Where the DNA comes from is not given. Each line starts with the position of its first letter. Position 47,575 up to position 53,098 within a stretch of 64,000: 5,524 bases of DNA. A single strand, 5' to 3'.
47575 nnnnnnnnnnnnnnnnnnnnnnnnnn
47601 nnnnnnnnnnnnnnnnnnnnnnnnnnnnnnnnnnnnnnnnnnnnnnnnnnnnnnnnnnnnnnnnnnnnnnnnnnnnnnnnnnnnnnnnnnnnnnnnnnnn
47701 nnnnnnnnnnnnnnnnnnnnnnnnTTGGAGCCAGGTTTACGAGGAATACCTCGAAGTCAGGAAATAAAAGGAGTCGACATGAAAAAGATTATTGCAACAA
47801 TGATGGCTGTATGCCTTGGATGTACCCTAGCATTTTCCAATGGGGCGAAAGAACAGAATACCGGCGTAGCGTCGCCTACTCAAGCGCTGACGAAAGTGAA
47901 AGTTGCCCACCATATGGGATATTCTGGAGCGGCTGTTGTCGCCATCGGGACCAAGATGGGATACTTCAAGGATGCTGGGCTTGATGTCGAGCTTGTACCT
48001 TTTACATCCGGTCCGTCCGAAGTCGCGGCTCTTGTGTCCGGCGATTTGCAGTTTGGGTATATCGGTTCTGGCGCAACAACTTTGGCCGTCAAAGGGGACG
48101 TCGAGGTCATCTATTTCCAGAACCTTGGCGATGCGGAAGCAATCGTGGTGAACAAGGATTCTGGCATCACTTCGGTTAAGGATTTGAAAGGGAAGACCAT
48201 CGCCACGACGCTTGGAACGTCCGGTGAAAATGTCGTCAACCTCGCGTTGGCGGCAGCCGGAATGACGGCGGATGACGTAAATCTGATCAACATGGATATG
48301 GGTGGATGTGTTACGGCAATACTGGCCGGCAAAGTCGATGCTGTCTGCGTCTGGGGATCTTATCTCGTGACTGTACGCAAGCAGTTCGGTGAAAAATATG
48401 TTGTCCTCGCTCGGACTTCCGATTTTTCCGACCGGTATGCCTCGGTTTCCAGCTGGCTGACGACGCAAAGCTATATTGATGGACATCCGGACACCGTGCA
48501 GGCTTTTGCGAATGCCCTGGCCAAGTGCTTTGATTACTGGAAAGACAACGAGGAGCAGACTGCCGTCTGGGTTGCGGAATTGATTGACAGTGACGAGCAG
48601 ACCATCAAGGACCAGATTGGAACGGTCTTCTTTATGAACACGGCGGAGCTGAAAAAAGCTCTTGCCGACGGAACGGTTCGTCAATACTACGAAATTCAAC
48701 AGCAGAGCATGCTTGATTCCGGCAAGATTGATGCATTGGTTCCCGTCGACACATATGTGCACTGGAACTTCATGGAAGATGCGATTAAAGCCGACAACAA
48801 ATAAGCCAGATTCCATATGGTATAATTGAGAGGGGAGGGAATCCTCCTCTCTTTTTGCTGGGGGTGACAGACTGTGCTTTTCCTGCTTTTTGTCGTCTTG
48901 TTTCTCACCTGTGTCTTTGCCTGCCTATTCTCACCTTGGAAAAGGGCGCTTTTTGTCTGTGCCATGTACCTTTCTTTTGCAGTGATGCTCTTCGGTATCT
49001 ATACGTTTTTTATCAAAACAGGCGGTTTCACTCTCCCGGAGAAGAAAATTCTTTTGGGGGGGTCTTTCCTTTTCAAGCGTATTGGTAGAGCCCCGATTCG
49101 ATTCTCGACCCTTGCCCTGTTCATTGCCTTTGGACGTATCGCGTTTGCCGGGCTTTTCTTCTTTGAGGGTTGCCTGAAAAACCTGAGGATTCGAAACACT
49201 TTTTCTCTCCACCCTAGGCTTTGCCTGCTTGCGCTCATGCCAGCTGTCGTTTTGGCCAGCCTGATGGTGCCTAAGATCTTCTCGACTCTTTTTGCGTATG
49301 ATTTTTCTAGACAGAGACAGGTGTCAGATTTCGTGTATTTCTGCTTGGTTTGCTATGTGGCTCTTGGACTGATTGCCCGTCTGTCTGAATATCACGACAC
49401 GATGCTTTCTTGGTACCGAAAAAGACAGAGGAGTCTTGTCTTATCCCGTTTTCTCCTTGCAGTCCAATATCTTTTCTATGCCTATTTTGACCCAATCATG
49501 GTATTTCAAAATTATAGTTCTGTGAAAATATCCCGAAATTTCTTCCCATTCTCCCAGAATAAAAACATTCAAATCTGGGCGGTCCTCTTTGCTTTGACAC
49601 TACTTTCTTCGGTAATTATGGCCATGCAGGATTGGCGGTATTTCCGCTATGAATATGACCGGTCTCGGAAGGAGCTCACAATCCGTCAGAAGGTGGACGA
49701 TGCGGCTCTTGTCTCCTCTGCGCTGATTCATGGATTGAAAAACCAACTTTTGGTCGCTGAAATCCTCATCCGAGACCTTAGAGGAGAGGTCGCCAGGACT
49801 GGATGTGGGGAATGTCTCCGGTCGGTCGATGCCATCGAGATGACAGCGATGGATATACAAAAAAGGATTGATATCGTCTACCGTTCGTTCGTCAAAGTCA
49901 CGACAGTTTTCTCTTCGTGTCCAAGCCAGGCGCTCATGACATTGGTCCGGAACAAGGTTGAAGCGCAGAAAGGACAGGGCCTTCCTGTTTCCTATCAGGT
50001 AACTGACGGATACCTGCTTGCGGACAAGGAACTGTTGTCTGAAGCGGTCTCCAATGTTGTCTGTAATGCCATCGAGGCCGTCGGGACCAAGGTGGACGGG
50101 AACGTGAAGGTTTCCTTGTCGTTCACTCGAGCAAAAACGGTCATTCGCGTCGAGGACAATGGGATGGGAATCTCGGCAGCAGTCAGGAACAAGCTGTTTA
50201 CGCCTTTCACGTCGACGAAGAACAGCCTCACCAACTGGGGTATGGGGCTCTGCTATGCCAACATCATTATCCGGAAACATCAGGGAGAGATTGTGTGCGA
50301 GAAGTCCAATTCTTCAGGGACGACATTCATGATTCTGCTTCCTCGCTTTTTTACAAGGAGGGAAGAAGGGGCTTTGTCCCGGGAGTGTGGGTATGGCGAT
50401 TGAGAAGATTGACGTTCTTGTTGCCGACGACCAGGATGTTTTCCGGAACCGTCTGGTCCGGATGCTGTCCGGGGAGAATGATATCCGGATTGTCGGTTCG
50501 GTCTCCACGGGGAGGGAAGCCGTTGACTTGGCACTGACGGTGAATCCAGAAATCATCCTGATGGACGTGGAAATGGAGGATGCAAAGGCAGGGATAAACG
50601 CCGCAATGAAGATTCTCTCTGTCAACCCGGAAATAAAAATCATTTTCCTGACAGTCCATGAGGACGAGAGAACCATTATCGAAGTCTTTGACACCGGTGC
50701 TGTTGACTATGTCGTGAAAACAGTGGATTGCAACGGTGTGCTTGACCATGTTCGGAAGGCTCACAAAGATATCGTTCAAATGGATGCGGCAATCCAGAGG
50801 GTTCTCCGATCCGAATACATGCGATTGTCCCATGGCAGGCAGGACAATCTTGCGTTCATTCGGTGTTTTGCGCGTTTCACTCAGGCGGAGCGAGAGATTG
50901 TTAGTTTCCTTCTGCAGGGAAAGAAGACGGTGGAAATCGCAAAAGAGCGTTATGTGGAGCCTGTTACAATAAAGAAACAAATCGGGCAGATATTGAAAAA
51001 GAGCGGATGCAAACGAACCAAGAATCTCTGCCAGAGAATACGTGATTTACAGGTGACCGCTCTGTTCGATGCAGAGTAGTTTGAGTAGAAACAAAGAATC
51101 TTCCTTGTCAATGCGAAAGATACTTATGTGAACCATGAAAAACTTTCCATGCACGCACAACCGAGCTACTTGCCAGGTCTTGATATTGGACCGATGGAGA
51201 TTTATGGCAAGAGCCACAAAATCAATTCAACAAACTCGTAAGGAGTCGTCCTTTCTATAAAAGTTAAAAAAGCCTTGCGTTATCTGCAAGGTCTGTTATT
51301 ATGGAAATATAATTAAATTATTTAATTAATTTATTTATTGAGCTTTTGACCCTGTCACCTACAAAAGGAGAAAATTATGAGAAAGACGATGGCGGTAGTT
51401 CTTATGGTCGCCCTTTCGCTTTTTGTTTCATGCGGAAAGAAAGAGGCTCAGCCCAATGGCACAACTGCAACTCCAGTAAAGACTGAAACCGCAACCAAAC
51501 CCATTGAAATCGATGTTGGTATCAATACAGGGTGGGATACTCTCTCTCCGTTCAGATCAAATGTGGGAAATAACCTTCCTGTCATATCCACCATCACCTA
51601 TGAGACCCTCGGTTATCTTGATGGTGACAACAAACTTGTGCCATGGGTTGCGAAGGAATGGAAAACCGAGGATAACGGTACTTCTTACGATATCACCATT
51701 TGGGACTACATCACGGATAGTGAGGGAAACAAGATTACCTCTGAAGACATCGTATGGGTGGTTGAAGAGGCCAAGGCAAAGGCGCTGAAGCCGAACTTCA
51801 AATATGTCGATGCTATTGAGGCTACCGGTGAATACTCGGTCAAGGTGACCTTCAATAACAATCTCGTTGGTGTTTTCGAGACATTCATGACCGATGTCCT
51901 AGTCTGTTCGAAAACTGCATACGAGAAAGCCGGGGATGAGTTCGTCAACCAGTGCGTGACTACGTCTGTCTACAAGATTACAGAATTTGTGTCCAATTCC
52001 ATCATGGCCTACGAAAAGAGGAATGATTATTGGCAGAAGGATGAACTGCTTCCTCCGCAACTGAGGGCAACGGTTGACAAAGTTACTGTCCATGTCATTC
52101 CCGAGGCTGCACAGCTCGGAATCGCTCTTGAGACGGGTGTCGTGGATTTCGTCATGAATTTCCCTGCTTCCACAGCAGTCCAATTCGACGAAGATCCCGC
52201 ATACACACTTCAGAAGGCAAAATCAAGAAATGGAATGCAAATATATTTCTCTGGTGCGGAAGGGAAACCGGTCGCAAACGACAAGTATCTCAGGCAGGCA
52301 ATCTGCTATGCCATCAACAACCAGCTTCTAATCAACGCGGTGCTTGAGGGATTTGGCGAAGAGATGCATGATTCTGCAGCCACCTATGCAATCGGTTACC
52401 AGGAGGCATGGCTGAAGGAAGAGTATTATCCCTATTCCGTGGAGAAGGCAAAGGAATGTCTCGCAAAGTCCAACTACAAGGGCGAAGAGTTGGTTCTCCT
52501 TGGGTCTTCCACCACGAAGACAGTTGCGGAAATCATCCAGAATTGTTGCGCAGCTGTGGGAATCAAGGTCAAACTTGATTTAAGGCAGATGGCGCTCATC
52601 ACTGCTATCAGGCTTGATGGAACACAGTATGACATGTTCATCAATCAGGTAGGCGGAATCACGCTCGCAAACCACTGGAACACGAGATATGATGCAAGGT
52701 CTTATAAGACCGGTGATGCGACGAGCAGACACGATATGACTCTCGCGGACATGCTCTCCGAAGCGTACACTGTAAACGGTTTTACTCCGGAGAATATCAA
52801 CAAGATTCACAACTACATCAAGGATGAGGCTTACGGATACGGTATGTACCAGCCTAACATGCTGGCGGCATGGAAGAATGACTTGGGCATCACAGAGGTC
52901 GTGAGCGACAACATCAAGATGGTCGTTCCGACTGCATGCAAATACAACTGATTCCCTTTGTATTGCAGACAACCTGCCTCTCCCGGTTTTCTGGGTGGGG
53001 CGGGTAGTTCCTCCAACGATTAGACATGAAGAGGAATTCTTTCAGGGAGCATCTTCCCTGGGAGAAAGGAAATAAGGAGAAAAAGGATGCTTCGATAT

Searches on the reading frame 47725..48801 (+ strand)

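Call 77: search_protein_families(library=pfam, proteins=[window:47725-48801:+], max_evalue=0.00001)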
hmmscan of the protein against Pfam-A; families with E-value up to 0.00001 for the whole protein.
window:47725-48801:+ (359 aa): 5 families
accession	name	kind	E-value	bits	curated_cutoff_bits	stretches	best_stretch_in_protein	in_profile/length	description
PF09084.16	NMT1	-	1.9e-30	106.9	20.5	1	74-276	9-213/216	NMT1/THI5 like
PF13379.11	NMT1_2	-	1.5e-16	61.4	24.7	1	67-280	16-246/252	NMT1-like family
PF12974.12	Phosphonate-bd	-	6.2e-14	52.4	27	1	84-242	27-198/242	ABC transporter, phosphonate, periplasmic substrate-binding protein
PF04069.17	OpuAC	-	3.5e-08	33.8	21.2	0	80-168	23-122/257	Substrate binding domain of ABC-type glycine betaine transport system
PF16868.10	NMT1_3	-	1e-06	29.1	27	1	125-208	81-165/289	NMT1-like family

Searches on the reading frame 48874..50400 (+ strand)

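Call 77: search_protein_families(library=pfam, proteins=[window:48874-50400:+], max_evalue=0.00001)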
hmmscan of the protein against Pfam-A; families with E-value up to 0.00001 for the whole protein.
window:48874-50400:+ (509 aa): 1 family
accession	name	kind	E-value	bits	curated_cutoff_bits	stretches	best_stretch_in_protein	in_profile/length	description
PF02518.31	HATPase_c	-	2.5e-17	63.8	26.4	1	384-490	2-108/111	Histidine kinase-, DNA gyrase B-, and HSP90-like ATPase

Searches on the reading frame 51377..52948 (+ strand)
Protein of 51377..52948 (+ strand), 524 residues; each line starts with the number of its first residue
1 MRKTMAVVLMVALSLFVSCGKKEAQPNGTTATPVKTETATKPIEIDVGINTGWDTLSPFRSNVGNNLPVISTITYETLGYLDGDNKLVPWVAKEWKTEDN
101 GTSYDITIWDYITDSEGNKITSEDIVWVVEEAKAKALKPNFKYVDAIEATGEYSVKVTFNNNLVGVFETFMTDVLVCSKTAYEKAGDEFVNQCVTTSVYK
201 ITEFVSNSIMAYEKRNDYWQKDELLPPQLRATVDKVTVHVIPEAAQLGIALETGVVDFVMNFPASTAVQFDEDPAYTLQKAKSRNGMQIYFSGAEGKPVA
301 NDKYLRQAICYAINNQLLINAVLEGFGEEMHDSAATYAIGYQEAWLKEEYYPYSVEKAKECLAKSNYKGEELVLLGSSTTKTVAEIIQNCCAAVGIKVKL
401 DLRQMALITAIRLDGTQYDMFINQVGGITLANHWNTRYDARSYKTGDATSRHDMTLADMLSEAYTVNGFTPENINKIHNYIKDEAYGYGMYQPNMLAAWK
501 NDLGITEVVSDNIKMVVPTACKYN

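Call 77: search_protein_families(library=pfam, proteins=[window:51377-52948:+], max_evalue=0.00001)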
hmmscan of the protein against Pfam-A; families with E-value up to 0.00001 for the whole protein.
window:51377-52948:+ (524 aa): 1 family
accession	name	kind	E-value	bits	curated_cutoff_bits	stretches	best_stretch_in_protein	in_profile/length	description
PF00496.27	SBP_bac_5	-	1.1e-51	176.5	32.4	1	86-432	1-353/368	Bacterial extracellular solute-binding proteins, family 5 Middle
